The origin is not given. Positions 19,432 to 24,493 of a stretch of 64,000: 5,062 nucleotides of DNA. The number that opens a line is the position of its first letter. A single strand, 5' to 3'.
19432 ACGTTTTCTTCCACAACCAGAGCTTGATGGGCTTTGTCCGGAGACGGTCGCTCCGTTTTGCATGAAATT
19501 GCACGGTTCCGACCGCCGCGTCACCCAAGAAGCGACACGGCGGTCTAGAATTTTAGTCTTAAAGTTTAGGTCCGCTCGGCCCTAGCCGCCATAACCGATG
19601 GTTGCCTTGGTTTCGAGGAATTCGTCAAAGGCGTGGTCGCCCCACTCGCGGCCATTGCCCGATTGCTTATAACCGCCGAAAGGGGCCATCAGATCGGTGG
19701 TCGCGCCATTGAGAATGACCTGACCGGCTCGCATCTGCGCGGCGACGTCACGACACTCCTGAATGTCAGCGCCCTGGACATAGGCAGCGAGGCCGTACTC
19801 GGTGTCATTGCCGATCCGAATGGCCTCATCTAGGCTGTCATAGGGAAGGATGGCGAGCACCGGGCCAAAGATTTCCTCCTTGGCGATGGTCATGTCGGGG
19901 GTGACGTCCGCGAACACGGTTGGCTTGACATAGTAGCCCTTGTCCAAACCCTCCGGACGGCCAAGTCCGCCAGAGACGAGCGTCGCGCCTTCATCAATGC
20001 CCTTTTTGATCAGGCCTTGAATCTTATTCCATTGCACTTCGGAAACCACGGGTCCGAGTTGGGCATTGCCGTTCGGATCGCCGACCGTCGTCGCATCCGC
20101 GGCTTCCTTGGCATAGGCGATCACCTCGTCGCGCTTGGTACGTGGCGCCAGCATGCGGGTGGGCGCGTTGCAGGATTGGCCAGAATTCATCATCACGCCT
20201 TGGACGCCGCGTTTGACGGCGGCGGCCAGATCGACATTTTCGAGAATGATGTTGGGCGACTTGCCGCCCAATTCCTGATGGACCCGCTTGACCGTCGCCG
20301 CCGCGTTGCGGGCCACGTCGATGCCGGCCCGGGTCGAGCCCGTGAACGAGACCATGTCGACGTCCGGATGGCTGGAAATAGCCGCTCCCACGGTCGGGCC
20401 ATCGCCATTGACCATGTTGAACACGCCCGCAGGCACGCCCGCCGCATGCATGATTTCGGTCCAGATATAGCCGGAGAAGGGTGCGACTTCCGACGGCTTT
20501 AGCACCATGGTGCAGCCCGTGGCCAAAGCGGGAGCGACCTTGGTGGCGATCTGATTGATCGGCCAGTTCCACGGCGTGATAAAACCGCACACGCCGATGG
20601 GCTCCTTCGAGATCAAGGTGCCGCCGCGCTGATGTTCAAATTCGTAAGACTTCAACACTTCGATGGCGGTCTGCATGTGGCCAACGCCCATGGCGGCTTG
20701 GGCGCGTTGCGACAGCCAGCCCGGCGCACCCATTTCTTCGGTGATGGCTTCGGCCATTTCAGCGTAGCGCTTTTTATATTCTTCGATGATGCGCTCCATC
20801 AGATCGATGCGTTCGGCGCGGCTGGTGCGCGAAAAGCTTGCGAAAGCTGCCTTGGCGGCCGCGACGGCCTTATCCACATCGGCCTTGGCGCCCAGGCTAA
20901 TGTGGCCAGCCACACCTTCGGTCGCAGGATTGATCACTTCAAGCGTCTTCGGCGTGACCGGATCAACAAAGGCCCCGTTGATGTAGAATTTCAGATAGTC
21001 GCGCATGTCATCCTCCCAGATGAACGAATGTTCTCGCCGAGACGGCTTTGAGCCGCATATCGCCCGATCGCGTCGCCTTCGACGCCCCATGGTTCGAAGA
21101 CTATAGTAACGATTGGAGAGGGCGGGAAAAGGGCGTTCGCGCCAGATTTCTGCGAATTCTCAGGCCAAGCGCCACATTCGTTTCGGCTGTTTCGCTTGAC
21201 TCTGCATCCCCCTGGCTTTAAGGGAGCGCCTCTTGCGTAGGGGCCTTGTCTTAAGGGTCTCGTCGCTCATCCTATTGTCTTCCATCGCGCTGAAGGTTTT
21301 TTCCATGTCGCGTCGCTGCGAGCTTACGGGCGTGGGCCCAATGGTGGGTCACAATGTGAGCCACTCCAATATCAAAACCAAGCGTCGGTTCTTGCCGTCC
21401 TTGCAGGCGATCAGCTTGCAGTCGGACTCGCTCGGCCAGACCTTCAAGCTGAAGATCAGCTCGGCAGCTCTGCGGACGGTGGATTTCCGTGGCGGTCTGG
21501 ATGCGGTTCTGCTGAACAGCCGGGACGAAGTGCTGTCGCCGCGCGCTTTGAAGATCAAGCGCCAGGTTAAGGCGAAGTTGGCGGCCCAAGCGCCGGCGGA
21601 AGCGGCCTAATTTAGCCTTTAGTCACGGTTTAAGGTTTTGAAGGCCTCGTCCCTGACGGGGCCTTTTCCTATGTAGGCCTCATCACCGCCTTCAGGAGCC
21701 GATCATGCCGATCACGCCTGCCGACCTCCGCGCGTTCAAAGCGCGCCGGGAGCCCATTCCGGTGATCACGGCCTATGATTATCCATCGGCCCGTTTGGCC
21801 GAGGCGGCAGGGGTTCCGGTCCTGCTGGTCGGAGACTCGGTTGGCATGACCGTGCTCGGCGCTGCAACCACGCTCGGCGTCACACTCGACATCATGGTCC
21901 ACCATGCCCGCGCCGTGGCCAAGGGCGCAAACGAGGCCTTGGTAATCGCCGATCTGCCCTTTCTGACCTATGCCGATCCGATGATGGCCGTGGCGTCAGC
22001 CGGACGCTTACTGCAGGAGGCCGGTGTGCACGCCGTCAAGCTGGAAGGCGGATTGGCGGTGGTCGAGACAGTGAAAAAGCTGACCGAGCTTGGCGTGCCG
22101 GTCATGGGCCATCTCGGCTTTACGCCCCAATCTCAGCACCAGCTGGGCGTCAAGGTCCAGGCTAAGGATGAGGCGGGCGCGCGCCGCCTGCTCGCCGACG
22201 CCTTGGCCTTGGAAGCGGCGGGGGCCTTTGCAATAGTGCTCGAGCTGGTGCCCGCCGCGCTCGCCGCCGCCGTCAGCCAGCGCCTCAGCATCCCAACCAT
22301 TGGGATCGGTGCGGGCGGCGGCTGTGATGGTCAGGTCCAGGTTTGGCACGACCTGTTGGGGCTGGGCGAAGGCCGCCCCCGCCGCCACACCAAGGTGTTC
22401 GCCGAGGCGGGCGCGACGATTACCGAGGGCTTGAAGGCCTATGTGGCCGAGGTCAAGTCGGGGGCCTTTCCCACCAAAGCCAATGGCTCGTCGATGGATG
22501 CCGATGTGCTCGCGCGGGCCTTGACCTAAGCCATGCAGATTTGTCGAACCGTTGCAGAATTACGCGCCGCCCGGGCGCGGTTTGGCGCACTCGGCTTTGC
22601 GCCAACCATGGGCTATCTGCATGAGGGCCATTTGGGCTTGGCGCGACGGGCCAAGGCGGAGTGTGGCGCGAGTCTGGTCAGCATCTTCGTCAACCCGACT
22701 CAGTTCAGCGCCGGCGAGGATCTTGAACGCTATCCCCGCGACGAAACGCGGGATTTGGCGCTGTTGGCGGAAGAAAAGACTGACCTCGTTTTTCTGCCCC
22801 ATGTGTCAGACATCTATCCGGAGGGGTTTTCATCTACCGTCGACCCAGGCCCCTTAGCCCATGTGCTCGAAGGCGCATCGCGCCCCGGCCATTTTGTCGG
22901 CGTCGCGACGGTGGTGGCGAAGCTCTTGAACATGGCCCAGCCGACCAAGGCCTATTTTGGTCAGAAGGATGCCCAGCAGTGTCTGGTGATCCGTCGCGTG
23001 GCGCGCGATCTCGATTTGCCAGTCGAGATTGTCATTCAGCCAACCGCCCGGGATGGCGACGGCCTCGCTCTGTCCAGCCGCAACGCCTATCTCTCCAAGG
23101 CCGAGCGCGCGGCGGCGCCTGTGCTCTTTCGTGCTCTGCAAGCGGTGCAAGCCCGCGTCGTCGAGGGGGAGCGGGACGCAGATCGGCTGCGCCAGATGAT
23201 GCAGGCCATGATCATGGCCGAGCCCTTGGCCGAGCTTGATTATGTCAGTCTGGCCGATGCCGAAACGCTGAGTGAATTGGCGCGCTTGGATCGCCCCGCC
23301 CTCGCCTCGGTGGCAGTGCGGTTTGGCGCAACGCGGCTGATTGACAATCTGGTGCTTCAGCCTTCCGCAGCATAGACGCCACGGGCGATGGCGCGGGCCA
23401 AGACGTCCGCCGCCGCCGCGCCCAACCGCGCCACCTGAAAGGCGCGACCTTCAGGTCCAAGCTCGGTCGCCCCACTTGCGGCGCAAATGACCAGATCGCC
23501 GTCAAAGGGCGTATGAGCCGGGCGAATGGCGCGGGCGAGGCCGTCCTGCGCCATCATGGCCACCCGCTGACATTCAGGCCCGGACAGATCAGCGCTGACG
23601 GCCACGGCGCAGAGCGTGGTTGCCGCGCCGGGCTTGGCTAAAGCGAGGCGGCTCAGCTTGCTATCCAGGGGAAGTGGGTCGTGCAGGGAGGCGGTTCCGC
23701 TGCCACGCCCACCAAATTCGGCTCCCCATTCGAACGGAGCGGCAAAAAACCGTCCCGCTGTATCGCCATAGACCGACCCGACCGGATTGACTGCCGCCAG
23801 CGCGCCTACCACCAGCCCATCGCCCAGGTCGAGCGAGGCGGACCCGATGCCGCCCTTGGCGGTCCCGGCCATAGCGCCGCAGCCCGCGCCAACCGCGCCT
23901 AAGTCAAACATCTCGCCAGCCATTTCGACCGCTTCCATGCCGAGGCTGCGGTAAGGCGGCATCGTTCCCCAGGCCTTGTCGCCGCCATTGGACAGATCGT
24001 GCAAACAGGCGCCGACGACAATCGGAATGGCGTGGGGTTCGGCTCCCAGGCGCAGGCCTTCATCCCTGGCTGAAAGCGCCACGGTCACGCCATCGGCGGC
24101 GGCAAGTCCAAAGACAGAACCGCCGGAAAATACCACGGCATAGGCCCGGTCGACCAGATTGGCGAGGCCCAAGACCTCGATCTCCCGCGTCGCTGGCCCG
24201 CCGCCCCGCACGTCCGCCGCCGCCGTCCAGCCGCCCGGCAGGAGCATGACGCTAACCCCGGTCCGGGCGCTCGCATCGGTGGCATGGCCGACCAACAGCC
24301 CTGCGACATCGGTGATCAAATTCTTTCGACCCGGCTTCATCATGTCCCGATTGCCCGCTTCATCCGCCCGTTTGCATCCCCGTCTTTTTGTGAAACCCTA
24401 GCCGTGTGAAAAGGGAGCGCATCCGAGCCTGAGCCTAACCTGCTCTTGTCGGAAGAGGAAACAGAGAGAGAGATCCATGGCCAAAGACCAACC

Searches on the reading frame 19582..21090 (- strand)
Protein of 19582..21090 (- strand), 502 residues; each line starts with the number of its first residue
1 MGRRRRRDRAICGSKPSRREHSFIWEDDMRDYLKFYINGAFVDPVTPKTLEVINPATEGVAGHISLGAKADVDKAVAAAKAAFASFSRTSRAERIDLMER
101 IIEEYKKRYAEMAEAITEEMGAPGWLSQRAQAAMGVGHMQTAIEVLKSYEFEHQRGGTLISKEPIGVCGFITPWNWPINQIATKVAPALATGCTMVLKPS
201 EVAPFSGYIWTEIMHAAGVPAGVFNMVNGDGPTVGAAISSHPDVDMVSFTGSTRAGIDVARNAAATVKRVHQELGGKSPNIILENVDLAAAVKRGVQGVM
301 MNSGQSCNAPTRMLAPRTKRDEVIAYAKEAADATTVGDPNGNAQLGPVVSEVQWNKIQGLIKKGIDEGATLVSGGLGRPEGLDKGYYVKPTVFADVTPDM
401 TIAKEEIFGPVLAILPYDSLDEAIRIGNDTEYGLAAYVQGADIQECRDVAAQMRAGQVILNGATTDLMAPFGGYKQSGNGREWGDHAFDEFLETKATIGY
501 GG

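Call 23: search_protein_families(library=pfam, proteins=[window:19582-21090:-], max_evalue=0.00001)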
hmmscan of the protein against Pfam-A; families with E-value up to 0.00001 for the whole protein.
window:19582-21090:- (502 aa): 1 family
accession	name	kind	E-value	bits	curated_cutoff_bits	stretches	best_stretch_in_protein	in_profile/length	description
PF00171.27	Aldedh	-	6e-151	503.6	23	1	43-496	3-460/461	Aldehyde dehydrogenase family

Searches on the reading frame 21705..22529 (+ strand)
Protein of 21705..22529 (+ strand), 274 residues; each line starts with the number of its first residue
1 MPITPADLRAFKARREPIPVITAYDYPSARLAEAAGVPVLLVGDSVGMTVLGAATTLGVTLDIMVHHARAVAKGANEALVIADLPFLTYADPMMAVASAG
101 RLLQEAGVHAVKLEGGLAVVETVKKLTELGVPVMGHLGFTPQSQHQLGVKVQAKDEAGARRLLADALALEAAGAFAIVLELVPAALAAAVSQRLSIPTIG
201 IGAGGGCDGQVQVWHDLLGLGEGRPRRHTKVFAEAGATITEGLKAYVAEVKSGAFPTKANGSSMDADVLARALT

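Call 24: search_protein_families(library=pfam, proteins=[window:21705-22529:+], max_evalue=0.00001)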
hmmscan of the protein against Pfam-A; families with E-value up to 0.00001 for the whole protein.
window:21705-22529:+ (274 aa): 2 families
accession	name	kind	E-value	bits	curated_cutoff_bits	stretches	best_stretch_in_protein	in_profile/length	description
PF02548.21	Pantoate_transf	-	5.2e-102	341.1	28.7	1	4-257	3-258/259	Ketopantoate hydroxymethyltransferase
PF13714.12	PEP_mutase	-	2.3e-06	27.8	31.5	1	8-116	1-107/240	Phosphoenolpyruvate phosphomutase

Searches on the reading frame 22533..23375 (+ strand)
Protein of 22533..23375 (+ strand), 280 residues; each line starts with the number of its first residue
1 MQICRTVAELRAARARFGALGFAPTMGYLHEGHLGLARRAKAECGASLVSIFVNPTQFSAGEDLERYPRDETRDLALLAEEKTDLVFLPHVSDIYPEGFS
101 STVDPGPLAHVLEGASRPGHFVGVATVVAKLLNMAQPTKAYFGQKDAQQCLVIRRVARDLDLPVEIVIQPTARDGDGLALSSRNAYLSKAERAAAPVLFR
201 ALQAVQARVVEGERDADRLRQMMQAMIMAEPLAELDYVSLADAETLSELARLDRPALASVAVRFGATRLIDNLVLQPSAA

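Call 24: search_protein_families(library=pfam, proteins=[window:22533-23375:+], max_evalue=0.00001)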
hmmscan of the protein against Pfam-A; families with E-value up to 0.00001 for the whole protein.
window:22533-23375:+ (280 aa): 1 family
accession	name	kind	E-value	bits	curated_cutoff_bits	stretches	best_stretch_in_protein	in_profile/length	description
PF02569.21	Pantoate_ligase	-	7.5e-98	327.4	20.7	1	2-273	1-267/268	Pantoate-beta-alanine ligase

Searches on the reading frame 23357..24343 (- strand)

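Call 24: search_protein_families(library=pfam, proteins=[window:23357-24343:-], max_evalue=0.00001)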
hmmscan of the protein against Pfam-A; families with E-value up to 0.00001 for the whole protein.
window:23357-24343:- (328 aa): 1 family
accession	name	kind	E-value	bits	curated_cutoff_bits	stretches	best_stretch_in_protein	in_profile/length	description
PF03576.19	Peptidase_S58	-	6.7e-44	151.1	23.9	1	8-327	1-297/307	Peptidase family S58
